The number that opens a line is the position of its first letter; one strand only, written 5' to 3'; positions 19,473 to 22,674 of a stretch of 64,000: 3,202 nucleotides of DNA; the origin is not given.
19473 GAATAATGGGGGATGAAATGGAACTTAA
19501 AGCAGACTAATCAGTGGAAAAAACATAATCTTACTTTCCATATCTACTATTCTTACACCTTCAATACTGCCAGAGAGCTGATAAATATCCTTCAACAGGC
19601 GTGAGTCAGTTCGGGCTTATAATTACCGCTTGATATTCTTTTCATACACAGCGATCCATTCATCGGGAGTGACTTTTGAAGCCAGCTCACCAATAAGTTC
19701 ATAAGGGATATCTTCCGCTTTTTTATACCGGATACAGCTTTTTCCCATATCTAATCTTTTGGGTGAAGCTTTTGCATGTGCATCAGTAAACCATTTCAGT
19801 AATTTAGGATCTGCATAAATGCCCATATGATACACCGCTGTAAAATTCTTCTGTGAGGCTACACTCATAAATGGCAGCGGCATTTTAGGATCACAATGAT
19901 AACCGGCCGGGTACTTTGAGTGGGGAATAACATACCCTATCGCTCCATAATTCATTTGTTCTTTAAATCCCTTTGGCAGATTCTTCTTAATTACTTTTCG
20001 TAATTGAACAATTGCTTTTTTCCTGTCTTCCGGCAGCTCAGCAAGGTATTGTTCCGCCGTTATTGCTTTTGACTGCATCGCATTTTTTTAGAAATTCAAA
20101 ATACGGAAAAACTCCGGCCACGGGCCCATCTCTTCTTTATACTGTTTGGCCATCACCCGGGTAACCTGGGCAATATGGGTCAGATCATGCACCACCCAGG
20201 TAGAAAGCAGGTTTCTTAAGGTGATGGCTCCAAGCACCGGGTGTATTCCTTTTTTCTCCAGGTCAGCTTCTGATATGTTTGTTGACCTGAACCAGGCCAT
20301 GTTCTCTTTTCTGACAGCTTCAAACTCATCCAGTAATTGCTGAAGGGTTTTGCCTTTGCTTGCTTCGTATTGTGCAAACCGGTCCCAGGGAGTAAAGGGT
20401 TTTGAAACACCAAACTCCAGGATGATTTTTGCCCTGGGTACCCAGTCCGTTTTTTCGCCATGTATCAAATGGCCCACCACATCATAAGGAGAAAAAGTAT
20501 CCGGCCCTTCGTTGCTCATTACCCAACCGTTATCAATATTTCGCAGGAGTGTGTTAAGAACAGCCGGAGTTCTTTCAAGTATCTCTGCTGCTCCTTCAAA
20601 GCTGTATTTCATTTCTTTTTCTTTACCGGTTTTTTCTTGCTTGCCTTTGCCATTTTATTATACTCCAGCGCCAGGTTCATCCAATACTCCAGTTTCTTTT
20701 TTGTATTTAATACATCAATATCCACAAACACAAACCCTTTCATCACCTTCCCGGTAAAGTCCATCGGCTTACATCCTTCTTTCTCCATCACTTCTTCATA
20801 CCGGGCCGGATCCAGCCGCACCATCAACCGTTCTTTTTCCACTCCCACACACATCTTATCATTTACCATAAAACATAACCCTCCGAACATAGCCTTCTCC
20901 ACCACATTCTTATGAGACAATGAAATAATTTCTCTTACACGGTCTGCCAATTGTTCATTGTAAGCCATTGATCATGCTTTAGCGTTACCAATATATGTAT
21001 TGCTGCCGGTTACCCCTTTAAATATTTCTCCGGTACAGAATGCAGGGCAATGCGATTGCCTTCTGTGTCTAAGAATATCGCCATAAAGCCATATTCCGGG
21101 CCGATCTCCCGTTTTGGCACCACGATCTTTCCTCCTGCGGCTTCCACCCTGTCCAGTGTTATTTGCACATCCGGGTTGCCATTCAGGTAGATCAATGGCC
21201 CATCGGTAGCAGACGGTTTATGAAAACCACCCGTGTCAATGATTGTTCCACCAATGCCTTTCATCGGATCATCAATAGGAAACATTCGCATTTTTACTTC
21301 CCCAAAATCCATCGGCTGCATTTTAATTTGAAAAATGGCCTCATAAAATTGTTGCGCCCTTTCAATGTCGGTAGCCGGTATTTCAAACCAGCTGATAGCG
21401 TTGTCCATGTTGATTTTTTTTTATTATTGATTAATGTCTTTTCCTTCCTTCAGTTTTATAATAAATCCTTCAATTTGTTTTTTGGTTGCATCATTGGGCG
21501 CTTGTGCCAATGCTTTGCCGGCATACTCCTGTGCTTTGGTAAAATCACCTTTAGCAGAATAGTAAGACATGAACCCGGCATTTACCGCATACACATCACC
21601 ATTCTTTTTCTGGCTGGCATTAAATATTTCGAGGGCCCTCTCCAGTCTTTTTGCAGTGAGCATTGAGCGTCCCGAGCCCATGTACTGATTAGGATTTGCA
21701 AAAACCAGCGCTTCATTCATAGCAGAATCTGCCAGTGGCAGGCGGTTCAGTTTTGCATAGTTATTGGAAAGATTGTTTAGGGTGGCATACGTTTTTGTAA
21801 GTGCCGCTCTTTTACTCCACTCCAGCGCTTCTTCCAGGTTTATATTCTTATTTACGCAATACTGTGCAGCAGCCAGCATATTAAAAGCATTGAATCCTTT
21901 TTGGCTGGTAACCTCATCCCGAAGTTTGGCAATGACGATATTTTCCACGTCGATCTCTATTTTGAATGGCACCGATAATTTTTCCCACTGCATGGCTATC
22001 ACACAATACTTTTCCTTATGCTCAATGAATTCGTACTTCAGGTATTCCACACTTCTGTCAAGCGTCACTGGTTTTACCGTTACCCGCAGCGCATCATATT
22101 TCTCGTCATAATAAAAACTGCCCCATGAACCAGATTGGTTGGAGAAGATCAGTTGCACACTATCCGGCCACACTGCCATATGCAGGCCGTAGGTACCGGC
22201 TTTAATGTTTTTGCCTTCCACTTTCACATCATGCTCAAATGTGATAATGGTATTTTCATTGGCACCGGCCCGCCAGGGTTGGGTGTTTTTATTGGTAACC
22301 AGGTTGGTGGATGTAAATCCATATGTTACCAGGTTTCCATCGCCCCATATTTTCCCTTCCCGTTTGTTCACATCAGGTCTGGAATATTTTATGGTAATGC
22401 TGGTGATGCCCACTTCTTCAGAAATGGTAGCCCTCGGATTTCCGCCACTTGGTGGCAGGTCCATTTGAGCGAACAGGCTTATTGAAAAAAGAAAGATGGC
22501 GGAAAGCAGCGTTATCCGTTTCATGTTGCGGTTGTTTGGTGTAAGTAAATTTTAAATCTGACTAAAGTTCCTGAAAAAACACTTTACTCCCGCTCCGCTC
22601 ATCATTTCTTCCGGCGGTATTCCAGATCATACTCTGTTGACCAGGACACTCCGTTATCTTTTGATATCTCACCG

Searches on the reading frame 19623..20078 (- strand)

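Call 31: search_protein_families(library=pfam, proteins=[window:19623-20078:-], max_evalue=0.001)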
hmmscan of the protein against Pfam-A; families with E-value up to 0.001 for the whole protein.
window:19623-20078:- (151 aa): 1 family
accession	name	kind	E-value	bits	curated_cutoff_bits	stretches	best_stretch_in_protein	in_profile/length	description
PF08818.16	DUF1801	-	8.1e-15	55.4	27.2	1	19-133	1-81/85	Domain of unknown function (DU1801)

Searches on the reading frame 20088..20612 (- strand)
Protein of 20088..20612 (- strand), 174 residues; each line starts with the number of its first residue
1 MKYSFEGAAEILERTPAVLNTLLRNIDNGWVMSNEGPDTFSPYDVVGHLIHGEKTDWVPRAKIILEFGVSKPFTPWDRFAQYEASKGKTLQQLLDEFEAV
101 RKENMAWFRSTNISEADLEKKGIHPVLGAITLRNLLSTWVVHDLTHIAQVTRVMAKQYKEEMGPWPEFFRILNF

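Call 31: search_protein_families(library=pfam, proteins=[window:20088-20612:-], max_evalue=0.001)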
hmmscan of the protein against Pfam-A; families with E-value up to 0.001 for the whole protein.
window:20088-20612:- (174 aa): 1 family
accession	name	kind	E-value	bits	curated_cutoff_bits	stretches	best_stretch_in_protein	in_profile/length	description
PF12867.12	DinB_2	-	6.5e-12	46.4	24.8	1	12-150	2-128/128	DinB superfamily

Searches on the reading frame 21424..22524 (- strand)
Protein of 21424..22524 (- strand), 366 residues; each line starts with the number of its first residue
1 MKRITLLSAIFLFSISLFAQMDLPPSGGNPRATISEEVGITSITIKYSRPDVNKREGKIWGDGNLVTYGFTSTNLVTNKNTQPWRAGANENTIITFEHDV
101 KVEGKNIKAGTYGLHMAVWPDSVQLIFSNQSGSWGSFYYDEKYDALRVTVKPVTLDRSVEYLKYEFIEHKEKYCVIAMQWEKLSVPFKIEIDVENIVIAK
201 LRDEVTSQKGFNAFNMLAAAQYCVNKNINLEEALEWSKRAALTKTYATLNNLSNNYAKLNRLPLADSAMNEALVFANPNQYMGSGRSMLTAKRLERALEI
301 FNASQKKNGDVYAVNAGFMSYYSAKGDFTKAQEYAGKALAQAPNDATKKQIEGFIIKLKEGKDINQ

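Call 31: search_protein_families(library=pfam, proteins=[window:21424-22524:-], max_evalue=0.001)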
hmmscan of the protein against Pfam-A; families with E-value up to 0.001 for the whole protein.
window:21424-22524:- (366 aa): 3 families
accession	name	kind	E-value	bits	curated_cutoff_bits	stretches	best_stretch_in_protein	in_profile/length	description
PF11138.13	DUF2911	-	2.1e-39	135.1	27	1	30-189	2-145/145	Protein of unknown function (DUF2911)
PF07719.23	TPR_2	-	1.7e-05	25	27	0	322-345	11-34/34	Tetratricopeptide repeat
PF13424.12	TPR_12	-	0.00083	19.9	30.1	0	292-342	24-75/77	Tetratricopeptide repeat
